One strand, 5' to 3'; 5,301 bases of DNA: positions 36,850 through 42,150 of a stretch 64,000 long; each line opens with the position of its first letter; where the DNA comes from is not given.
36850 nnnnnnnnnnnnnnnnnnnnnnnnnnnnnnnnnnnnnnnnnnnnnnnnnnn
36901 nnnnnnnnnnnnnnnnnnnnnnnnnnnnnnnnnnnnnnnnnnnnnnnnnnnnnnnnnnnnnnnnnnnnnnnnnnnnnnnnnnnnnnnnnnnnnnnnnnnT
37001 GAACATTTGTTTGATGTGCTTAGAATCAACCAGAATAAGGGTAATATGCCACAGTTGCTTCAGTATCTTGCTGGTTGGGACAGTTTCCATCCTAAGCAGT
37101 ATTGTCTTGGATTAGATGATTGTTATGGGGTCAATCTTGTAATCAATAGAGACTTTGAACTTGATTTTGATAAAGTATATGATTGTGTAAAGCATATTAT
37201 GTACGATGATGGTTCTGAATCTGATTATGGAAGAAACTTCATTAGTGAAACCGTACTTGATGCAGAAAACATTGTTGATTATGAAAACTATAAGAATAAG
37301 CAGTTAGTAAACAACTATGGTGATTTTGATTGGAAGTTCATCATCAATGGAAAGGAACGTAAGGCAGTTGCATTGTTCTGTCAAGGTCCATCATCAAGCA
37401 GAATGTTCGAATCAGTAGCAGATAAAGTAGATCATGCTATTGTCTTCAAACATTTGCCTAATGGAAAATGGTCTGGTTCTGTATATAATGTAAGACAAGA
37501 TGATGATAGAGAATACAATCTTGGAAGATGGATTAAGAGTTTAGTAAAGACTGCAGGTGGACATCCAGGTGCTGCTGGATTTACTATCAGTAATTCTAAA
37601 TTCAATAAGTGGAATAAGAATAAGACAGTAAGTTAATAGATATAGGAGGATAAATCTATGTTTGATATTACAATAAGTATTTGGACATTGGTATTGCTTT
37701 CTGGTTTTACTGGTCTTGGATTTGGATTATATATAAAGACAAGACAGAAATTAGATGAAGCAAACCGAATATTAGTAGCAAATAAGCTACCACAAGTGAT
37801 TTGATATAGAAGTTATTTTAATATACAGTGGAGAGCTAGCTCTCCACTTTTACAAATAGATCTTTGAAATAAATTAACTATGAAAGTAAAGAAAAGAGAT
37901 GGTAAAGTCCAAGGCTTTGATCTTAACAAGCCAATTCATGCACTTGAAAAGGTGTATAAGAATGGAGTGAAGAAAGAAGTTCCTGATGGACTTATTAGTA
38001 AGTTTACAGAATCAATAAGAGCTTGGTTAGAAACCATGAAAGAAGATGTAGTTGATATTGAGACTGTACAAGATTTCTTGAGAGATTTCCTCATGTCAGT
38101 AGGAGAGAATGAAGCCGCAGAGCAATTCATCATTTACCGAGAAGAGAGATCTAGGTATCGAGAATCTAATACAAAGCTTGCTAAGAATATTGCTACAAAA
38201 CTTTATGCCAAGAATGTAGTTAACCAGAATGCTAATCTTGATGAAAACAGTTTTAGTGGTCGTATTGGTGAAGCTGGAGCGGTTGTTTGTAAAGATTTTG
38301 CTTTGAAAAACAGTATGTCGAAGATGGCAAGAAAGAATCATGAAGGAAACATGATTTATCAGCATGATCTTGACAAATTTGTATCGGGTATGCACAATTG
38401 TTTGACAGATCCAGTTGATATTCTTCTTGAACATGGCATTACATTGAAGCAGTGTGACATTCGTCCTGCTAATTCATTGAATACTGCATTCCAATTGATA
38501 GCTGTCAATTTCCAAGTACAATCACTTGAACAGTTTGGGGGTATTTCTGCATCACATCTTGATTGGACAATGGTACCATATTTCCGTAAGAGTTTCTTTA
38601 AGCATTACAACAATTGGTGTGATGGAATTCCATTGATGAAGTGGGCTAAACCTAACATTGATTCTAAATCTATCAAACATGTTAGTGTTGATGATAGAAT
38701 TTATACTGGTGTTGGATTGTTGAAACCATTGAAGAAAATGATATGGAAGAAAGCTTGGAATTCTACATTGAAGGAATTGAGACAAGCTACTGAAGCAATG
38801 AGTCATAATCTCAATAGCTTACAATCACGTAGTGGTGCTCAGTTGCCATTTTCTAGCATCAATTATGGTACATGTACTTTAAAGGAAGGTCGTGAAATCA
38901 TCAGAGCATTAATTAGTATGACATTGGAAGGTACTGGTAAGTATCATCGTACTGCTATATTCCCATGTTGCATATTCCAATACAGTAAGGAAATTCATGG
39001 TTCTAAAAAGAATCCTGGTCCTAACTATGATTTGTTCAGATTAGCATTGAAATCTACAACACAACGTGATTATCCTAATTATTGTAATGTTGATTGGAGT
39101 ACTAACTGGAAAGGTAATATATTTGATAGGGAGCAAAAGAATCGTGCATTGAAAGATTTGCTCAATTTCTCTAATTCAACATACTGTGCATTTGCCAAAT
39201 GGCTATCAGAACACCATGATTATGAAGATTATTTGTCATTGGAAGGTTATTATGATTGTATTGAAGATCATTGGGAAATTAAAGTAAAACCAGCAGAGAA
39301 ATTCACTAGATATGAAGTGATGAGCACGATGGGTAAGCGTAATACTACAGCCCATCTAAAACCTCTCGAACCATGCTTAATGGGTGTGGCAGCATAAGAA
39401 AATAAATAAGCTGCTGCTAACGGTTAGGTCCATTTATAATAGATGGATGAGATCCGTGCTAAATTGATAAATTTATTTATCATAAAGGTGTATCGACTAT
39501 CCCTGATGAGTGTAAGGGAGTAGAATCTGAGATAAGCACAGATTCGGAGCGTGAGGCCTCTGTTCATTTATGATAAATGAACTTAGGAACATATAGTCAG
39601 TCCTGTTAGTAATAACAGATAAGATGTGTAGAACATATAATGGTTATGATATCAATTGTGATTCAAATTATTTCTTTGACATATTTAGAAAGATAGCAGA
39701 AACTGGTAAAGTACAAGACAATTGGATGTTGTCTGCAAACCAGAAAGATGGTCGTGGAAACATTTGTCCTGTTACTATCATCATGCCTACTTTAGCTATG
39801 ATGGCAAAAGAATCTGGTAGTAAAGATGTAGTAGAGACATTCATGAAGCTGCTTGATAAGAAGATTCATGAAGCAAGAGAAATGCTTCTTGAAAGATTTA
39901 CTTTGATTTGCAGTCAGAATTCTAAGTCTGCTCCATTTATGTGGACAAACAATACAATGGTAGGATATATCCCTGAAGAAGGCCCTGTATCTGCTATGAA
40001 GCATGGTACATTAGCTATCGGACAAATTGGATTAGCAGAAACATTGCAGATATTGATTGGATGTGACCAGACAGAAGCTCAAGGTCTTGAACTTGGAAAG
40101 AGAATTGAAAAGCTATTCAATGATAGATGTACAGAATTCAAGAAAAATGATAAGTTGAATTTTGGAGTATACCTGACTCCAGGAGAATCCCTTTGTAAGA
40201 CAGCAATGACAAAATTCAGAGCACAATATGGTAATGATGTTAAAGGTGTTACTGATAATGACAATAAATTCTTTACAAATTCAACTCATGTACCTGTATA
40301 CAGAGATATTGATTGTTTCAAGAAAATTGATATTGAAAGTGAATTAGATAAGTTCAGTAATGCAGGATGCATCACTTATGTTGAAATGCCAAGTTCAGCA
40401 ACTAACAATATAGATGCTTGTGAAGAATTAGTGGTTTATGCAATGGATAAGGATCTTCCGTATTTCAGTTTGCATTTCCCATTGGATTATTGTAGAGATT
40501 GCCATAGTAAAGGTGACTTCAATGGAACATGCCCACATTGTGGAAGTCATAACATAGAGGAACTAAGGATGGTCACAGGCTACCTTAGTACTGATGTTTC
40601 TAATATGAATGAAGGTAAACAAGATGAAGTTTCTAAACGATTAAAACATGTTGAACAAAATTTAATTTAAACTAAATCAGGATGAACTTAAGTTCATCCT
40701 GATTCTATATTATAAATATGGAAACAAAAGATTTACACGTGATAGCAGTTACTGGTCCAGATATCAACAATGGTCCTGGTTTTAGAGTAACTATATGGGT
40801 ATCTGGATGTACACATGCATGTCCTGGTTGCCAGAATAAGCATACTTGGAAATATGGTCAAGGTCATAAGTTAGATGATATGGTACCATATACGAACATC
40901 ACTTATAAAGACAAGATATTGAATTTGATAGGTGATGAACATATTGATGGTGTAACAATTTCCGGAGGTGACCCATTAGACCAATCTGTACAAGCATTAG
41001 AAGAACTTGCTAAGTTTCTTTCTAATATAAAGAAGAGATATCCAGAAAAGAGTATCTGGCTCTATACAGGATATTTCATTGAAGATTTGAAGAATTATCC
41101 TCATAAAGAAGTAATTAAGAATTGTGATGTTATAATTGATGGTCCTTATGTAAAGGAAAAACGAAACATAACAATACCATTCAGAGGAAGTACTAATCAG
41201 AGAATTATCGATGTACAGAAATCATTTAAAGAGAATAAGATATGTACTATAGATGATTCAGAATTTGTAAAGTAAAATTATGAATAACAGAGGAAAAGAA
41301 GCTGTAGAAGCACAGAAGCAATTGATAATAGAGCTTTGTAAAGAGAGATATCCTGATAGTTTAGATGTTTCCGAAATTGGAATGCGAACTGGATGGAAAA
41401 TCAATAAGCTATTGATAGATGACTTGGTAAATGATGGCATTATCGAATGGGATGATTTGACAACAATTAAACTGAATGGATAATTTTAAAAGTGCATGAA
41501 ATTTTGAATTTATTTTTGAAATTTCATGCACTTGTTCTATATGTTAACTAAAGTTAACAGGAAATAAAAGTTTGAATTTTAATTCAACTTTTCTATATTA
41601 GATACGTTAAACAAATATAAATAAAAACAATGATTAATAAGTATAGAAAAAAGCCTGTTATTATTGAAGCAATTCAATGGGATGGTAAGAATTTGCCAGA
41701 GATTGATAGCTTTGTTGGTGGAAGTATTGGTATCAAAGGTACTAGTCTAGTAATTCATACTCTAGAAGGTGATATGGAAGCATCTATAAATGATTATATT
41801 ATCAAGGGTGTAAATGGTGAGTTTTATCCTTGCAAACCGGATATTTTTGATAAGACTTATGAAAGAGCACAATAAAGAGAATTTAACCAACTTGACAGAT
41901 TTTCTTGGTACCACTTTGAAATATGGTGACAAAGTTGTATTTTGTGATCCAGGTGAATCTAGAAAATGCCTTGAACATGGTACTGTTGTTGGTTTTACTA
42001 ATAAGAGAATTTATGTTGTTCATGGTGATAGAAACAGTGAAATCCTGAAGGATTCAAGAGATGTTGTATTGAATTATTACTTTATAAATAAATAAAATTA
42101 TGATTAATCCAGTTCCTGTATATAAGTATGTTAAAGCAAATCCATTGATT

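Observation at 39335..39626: ORF-less 292-nt group I intron splitting nrdD at the MG|CR active-site loop, with readable P1 and P10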

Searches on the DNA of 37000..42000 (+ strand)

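Call 9: search_dna_similar(query=window:37000-42000:+, collection=phages, mode=distant, max_rows=30)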
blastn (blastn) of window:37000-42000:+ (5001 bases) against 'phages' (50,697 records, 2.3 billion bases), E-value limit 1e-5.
Records with a match: 129; places in all: 129; records where one place covers at least 80% of the query: 0.
Best place of each record, by identity: 90-95% 1; 80-90% 32; 60-80% 96.
By first word of the organism name: Streptococcus 41; Acinetobacter 14; Staphylococcus 13; Bacillus 11; Enterococcus 9; Clostridium 8; Cellulophaga 7; Edwardsiella 4; Thomasclavelia 2; Bacteriophage 2; and 11 more.
By host as written in the record: - 8; Acinetobacter baumannii (Acibaumc1) 4; Acinetobacter johnsonii 4; Clostridium perfringens 4; Edwardsiella ictaluri 4; Mammaliicoccus vitulinus C6867 3; Mammaliicoccus sciuri C6854 3; Bacillus subtilis 3; and 68 more.
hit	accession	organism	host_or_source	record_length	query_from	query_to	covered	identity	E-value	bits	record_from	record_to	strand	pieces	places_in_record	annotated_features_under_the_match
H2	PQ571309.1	Thomasclavelia phage TR-TP1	Thomasclavelia ramosa YY17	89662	1481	3466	14%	69.8%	8e-61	311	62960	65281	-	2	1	anaerobic ribonucleoside reductase large subunit | NrdD-like anaerobic ribonucleotide reductase large subunit | HNH endonuclease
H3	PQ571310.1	Thomasclavelia phage TR-TP2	Thomasclavelia ramosa YY17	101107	1481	3466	14%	69.8%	8e-61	311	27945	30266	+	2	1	anaerobic ribonucleoside reductase large subunit | NrdD-like anaerobic ribonucleotide reductase large subunit | HNH endonuclease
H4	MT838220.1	Bacteriophage sp.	human fecal samples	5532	4754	4879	3%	77.0%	1e-15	94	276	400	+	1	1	record has no annotation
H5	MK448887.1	Streptococcus phage Javan258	Streptococcus hyovaginalis DSM_12219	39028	4745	4863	2%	78.3%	1e-15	93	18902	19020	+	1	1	hypothetical protein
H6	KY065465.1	Streptococcus phage IPP24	Streptococcus pneumoniae 16A/1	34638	4745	4868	2%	73.4%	3e-10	76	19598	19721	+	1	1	hypothetical protein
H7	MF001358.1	Enterococcus phage EF1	Enterococcus faecalis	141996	4749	4864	2%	77.6%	1e-15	93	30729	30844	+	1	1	hypothetical protein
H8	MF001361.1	Enterococcus phage EF5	Enterococcus faecalis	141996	4749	4864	2%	77.6%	1e-15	93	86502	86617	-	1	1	hypothetical protein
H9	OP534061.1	Enterococcus phage H1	Enterococcus faecium 374iF1 (22)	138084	4749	4864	2%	77.6%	1e-15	93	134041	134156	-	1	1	hypothetical protein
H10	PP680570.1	Enterococcus phage VRE9_4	Enterococcus faecium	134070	4749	4864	2%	77.6%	1e-15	93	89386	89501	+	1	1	hypothetical protein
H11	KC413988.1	Streptococcus phage phiST1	Streptococcus suis ST1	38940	4745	4863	2%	75.2%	2e-11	79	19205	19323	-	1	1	hypothetical protein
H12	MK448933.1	Streptococcus phage Javan420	Streptococcus phocae C-4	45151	4751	4864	2%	78.1%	1e-15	94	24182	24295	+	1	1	hypothetical protein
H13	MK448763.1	Streptococcus phage Javan451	Streptococcus pyogenes ERR111845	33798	4745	4864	2%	73.6%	4e-8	68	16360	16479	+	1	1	hypothetical protein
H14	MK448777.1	Streptococcus phage Javan491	Streptococcus pyogenes Manfredo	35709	4745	4864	2%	73.6%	4e-8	68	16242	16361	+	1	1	hypothetical protein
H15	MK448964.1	Streptococcus phage Javan502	Streptococcus pyogenes MGAS10750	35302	4745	4864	2%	73.6%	4e-8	68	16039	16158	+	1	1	hypothetical protein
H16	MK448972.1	Streptococcus phage Javan520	Streptococcus pyogenes MGAS8232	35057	4745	4864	2%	73.6%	4e-8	68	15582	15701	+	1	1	hypothetical protein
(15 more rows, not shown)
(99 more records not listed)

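Call 11: get_annotated_region(hit=H3, flank=3000)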
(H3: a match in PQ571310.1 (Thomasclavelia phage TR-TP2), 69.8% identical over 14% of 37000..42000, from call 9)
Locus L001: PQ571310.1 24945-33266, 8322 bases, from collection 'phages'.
description: Thomasclavelia phage TR-TP2, complete genome.
organism: Thomasclavelia phage TR-TP2 (NCBI taxid 3385258)
taxonomy: Viruses
host: Thomasclavelia ramosa YY17; source: sewage from septic tank; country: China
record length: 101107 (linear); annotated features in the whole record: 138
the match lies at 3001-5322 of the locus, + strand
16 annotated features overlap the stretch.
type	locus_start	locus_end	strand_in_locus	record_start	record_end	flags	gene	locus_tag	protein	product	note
CDS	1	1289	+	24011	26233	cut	-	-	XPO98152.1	exonuclease V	TR-TP2_gp33; TR-TP2_gp33; Annot2=(structure alignment-afuniprot50) AF-A0A2P8MBV4-F1-model_v4 Exodeoxyribonuclease V ...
CDS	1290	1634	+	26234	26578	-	-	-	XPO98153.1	hypothetical protein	TR-TP2_gp34; TR-TP2_gp34; None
CDS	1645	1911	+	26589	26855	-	-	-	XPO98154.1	hypothetical protein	TR-TP2_gp35; TR-TP2_gp35; Annot2=(structure alignment-afuniprot50) AF-A0A1D7UNL3-F1-model_v4 Putative phage protein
CDS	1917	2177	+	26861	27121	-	-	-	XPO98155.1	hypothetical protein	TR-TP2_gp36; TR-TP2_gp36; None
CDS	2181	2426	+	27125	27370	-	-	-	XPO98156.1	hypothetical protein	TR-TP2_gp37; TR-TP2_gp37; None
CDS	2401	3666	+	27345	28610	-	-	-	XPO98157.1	NrdD-like anaerobic ribonucleotide reductase large subunit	TR-TP2_gp38; TR-TP2_gp38; Annot2=(structure alignment-afuniprot50) AF-A0A415ZM82-F1-model_v4 ATP-cone domain-containing ...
CDS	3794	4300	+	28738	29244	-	-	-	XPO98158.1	HNH endonuclease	TR-TP2_gp39; TR-TP2_gp39; Annot2=(structure alignment-afuniprot50) AF-B1BD23-F1-model_v4 Homing nuclease of hnh family ...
CDS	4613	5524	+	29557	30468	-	-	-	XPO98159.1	anaerobic ribonucleoside reductase large subunit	TR-TP2_gp40; TR-TP2_gp40; Annot2=(structure alignment-afuniprot50) AF-A0A1C6DGH3-F1-model_v4 Anaerobic ...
CDS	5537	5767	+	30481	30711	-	-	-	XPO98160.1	hypothetical protein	TR-TP2_gp41; TR-TP2_gp41; None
CDS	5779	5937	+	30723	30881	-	-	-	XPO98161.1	hypothetical protein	TR-TP2_gp42; TR-TP2_gp42; None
CDS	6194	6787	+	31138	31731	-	-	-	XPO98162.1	hypothetical protein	TR-TP2_gp43; TR-TP2_gp43; None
CDS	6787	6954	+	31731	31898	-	-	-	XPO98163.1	hypothetical protein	TR-TP2_gp44; TR-TP2_gp44; None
CDS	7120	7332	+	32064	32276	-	-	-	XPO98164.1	hypothetical protein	TR-TP2_gp45; TR-TP2_gp45; None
CDS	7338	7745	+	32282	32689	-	-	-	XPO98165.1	hypothetical protein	TR-TP2_gp46; TR-TP2_gp46; None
CDS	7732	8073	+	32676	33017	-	-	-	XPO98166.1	hypothetical protein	TR-TP2_gp47; TR-TP2_gp47; None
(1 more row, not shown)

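Call 13: search_rna_families(source=L001, start=3400, end=4800, threshold=evalue, max_evalue=1, show_alignments=1)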
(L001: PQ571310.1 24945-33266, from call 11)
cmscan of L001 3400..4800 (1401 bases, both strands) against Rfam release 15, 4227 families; matches with E-value up to 1: 3.
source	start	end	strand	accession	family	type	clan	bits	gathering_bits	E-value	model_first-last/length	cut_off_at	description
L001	4358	4474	+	RF00028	Intron_gpI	Intron;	-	27.9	50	8.9e-05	1-253/253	no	Group I catalytic intron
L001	3870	3956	+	RF03851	mir-1002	Gene; miRNA;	-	23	85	0.43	1-89/89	no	mir-1002 microRNA precursor family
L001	3752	3816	-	RF02590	Spy1186876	Gene; sRNA;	-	16.6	208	0.72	72-137/243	no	S. pyogenes small RNA 1186876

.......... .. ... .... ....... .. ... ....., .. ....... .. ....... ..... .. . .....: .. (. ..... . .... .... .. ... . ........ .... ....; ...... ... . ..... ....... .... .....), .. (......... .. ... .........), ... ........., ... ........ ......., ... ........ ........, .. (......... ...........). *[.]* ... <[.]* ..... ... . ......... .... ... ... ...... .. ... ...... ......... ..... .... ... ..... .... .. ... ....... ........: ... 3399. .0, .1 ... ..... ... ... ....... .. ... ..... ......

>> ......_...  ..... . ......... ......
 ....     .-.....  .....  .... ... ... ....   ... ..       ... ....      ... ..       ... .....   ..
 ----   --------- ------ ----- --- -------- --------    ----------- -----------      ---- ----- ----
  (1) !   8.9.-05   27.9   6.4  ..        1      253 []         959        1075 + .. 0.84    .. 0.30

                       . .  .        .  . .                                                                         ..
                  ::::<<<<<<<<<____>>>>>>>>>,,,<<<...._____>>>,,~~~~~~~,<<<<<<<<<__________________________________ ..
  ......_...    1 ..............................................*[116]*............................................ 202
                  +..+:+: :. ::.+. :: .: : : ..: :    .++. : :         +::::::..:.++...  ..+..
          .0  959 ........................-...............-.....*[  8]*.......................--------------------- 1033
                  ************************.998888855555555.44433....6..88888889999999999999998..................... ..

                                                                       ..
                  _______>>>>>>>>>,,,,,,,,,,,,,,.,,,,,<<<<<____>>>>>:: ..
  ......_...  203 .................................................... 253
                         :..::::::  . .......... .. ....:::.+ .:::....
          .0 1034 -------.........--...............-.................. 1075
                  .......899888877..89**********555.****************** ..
